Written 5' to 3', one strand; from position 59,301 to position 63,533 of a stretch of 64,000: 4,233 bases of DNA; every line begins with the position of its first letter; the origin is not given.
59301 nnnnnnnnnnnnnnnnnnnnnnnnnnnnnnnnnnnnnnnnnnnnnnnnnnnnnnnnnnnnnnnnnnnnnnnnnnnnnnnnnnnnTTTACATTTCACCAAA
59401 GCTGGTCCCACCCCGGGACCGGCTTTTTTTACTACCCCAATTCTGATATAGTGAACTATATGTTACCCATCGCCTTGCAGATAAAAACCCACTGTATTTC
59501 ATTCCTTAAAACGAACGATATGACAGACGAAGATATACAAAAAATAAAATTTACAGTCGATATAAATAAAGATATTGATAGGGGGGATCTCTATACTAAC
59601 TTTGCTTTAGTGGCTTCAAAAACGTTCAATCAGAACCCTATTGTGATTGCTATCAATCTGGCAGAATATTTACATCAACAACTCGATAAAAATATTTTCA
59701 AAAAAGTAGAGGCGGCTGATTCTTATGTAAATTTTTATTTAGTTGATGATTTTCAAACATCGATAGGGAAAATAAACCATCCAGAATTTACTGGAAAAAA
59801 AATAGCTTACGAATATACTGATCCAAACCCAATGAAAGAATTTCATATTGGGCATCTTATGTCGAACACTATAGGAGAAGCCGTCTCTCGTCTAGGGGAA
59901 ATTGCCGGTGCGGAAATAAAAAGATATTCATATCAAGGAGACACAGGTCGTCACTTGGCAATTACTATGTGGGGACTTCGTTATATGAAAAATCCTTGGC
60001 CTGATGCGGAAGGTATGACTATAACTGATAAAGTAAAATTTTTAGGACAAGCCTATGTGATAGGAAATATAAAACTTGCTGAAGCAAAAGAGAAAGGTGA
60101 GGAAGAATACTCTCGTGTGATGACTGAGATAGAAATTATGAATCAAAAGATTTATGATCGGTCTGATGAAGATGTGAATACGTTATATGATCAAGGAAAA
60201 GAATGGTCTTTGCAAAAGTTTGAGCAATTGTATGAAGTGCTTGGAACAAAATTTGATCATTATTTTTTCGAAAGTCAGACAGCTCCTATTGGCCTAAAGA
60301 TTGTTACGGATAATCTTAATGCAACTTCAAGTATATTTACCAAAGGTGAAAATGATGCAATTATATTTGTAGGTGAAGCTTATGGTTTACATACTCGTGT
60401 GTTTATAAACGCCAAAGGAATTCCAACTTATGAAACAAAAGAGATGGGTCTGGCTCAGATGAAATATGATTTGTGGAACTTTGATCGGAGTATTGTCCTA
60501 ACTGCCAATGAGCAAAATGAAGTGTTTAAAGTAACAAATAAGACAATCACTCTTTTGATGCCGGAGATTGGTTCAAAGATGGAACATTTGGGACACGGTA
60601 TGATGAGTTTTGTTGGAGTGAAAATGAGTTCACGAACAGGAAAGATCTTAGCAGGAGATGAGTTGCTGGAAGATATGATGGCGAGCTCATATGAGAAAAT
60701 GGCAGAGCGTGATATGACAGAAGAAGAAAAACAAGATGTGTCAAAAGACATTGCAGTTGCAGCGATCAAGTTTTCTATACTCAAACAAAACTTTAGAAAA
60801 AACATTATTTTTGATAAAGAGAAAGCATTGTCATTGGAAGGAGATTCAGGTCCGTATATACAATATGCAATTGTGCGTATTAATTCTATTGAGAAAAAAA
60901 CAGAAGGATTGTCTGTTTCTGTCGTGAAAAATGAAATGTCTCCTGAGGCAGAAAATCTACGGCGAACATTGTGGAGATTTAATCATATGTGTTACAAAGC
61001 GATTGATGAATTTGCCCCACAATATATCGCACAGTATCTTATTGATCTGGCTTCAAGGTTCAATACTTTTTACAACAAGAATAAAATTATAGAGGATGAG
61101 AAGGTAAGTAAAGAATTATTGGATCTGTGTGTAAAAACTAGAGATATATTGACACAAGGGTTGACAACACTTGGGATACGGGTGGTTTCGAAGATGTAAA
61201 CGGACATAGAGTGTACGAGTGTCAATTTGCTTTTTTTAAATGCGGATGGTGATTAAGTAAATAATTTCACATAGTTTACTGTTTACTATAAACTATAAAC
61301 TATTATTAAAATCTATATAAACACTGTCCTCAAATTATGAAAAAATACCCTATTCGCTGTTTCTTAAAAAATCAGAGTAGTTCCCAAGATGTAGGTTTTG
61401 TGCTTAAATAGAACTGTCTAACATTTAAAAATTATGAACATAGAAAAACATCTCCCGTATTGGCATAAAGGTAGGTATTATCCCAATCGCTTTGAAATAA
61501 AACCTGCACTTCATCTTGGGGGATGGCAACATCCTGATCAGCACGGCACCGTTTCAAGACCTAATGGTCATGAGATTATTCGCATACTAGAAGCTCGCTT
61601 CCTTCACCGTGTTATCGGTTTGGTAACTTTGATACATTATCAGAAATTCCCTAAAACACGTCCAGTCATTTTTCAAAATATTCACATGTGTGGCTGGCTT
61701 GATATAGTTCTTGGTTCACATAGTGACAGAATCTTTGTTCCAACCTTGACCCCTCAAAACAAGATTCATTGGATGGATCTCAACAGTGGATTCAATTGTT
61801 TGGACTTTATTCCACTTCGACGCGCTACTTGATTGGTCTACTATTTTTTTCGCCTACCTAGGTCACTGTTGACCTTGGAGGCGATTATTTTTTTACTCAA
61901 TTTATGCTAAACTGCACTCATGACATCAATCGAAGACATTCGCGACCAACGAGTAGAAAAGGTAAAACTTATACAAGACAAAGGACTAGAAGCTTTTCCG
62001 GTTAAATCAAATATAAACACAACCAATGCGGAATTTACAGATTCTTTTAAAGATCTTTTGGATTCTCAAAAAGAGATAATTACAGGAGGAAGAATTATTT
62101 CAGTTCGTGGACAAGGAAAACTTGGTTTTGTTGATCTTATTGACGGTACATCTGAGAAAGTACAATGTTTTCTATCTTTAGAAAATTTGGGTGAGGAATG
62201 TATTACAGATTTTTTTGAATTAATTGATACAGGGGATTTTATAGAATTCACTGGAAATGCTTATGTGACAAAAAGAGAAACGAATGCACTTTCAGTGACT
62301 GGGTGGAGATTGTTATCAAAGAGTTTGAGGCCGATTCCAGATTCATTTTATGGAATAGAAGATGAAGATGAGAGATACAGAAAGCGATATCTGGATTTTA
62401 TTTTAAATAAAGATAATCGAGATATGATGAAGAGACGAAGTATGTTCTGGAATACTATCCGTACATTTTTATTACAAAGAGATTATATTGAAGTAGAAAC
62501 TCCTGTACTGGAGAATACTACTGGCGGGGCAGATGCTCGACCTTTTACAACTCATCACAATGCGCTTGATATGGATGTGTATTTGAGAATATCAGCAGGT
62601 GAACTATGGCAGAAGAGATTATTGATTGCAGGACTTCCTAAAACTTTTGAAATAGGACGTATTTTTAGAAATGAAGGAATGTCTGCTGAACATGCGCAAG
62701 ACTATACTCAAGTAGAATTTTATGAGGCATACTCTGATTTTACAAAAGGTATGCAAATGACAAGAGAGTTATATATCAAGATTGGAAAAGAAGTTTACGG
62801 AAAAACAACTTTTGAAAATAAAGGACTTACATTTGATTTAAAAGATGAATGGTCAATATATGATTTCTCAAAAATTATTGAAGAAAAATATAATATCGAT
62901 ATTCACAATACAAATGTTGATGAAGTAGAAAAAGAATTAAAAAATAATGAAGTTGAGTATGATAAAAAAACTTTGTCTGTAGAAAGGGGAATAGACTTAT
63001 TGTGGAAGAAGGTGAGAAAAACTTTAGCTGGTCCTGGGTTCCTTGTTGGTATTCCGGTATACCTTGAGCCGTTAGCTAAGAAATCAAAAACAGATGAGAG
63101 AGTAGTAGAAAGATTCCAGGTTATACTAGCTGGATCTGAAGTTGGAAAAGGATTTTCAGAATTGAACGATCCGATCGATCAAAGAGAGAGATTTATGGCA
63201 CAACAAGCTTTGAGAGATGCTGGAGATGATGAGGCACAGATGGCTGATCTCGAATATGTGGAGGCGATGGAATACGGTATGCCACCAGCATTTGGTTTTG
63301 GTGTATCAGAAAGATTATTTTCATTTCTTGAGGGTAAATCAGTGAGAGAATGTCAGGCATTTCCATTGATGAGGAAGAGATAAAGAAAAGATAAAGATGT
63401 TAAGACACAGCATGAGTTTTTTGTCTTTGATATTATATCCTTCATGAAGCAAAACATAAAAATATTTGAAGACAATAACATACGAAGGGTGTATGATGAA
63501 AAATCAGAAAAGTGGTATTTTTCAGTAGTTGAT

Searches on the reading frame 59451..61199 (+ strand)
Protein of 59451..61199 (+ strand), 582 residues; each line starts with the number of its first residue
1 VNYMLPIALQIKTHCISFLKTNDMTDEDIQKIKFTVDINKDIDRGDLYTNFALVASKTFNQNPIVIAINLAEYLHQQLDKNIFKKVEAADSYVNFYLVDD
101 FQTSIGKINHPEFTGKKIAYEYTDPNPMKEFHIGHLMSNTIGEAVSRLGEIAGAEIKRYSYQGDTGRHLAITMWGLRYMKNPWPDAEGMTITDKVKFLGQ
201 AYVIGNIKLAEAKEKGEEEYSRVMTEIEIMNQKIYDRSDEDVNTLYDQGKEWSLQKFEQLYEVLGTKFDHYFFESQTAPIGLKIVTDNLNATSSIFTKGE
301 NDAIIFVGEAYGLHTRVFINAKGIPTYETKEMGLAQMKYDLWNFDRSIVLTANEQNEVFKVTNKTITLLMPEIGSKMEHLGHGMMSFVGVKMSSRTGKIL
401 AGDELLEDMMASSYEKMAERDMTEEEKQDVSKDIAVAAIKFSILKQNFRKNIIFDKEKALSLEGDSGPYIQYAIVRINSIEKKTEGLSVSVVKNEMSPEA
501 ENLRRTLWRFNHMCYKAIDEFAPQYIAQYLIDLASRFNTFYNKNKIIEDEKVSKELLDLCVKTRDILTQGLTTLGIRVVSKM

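Call 27: search_protein_families(library=pfam, proteins=[window:59451-61199:+], max_evalue=0.0001)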
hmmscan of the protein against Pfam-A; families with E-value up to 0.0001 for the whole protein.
window:59451-61199:+ (582 aa): 3 families
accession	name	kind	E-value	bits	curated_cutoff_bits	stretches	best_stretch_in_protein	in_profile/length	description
PF00750.26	tRNA-synt_1d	-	1.3e-28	100.5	23.3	1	115-455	19-348/349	tRNA synthetases class I (R), catalytic domain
PF05746.21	DALR_1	-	1.4e-24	86.8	22.3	1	470-582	1-117/117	DALR anticodon binding domain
PF03485.21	Arg_tRNA_synt_N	-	5.3e-12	46.6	21.5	1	23-97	13-85/85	Arginyl tRNA synthetase N terminal domain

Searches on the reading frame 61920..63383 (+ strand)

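Call 27: search_protein_families(library=pfam, proteins=[window:61920-63383:+], max_evalue=0.0001)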
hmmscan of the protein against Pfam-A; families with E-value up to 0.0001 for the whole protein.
window:61920-63383:+ (487 aa): 2 families
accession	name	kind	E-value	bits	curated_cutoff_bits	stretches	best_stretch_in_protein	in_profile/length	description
PF00152.25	tRNA-synt_2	-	2.9e-60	204.4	25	1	148-484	1-307/308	tRNA synthetases class II (D, K and N)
PF01336.31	tRNA_anti-codon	-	5.9e-08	33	27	1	56-130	4-73/75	OB-fold nucleic acid binding domain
